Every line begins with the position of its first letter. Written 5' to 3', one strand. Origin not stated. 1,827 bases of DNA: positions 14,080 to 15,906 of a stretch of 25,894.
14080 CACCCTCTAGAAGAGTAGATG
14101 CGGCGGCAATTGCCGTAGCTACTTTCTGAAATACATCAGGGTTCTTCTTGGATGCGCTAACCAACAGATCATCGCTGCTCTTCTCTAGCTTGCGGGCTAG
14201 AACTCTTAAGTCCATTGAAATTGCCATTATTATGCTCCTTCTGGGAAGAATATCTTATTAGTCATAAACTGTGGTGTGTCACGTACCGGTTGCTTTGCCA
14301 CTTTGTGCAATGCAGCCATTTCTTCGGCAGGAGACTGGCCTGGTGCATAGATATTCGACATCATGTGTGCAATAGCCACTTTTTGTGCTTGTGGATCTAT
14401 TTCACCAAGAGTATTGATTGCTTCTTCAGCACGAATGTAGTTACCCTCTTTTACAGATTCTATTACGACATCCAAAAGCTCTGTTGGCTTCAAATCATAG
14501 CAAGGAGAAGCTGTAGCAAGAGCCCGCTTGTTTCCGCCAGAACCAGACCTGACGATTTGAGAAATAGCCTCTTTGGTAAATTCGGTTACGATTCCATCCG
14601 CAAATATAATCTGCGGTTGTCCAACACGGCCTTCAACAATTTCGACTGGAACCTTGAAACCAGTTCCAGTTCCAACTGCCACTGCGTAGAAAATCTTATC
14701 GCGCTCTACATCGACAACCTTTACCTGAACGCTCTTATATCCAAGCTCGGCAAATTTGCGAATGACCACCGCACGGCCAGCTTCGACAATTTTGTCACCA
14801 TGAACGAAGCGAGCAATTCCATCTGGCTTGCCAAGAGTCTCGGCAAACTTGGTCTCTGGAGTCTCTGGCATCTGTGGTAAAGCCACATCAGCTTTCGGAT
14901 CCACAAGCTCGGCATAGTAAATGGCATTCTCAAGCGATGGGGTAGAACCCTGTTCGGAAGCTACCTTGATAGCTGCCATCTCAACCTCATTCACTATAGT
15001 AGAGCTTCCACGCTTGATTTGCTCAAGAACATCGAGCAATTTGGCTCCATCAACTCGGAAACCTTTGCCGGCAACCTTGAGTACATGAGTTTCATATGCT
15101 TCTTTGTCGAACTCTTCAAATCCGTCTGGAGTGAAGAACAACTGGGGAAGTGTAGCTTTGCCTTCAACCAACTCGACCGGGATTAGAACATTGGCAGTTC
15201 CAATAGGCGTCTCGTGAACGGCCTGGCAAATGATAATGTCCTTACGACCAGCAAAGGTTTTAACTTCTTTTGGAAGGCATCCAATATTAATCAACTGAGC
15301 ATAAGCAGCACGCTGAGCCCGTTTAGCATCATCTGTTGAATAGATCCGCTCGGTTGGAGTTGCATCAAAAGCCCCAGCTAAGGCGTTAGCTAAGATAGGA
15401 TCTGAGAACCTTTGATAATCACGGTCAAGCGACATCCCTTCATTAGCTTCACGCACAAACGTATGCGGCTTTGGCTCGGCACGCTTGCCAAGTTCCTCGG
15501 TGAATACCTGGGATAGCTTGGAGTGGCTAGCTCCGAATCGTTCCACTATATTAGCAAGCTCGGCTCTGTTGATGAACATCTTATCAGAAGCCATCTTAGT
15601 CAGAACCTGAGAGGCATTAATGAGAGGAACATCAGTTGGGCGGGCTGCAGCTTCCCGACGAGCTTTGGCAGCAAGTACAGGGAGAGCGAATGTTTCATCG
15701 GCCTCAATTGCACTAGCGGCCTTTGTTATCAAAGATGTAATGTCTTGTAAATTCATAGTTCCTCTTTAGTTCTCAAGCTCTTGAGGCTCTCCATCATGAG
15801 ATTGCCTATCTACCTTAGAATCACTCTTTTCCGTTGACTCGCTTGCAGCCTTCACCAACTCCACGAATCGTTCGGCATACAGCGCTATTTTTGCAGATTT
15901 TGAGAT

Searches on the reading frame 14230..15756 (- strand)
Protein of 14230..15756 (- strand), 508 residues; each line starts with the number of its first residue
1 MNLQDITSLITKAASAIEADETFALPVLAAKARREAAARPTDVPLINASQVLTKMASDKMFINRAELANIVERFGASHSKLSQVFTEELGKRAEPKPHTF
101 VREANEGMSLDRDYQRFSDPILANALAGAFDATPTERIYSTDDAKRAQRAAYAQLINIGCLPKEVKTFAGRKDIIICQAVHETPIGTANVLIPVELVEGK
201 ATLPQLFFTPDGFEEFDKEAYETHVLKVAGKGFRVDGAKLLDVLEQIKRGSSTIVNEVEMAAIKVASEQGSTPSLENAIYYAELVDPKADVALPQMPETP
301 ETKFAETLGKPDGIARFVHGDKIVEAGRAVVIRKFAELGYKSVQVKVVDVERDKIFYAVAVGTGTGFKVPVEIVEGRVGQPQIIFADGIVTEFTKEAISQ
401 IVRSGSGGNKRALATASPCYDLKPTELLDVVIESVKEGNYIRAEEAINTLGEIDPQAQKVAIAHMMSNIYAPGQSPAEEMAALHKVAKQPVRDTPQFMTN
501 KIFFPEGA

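Call 5: search_protein_families(library=pfam, proteins=[window:14230-15756:-], max_evalue=1)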
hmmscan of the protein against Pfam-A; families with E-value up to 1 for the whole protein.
window:14230-15756:- (508 aa): 1 family
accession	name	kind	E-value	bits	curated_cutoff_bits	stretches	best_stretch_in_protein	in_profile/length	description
PF16484.10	CPT_N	-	0.13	12.7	27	1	385-411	15-41/47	Carnitine O-palmitoyltransferase N-terminus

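Call 6: search_protein_families(library=phrogs, proteins=[window:14230-15756:-], max_evalue=0.1)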
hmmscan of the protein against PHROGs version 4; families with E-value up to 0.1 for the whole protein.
window:14230-15756:- (508 aa): 0 families

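Call 49: search_protein_families(library=ncbifam, proteins=[window:14230-15756:-], max_evalue=0.1)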
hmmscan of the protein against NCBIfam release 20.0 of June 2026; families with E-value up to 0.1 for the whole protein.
window:14230-15756:- (508 aa): 0 families

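Call 77: find_related_loci(query=A4, collection=viral_contigs, flank=4000)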
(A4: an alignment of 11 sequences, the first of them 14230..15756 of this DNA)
Query A4 (508 aa) in viral_contigs; peptide patterns used: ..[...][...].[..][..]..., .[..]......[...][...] (x = any residue, [..] = any of these).
97 stretches matched a pattern; 48 encode a relative of the query (tblastn E <= 1e-3); 48 distinct loci.
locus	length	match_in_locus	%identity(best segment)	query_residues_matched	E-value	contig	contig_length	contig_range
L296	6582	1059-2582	89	1-508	0e+0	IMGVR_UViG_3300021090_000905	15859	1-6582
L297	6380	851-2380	68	1-508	0e+0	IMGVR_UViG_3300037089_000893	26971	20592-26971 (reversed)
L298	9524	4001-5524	67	1-508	0e+0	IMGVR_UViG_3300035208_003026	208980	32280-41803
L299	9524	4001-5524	67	1-508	0e+0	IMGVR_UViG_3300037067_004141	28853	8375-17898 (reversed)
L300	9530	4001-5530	69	1-508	0e+0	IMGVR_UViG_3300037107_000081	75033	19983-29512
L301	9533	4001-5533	63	1-508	0e+0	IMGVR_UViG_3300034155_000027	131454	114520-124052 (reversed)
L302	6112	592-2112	61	1-506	0e+0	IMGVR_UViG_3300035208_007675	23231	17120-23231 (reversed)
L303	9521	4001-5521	54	1-507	2e-177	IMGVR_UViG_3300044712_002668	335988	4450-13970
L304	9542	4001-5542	50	1-508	1e-161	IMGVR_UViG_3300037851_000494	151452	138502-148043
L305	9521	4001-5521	62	1-508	0e+0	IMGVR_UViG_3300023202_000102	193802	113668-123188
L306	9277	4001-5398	42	1-466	2e-119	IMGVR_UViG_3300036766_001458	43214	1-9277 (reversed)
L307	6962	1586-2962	43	6-463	1e-114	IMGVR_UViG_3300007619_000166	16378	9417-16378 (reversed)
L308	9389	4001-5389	42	1-462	3e-111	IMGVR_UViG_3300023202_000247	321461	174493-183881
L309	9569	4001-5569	38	1-506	2e-109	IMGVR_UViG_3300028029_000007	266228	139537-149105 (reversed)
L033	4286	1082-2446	39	1-450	5e-98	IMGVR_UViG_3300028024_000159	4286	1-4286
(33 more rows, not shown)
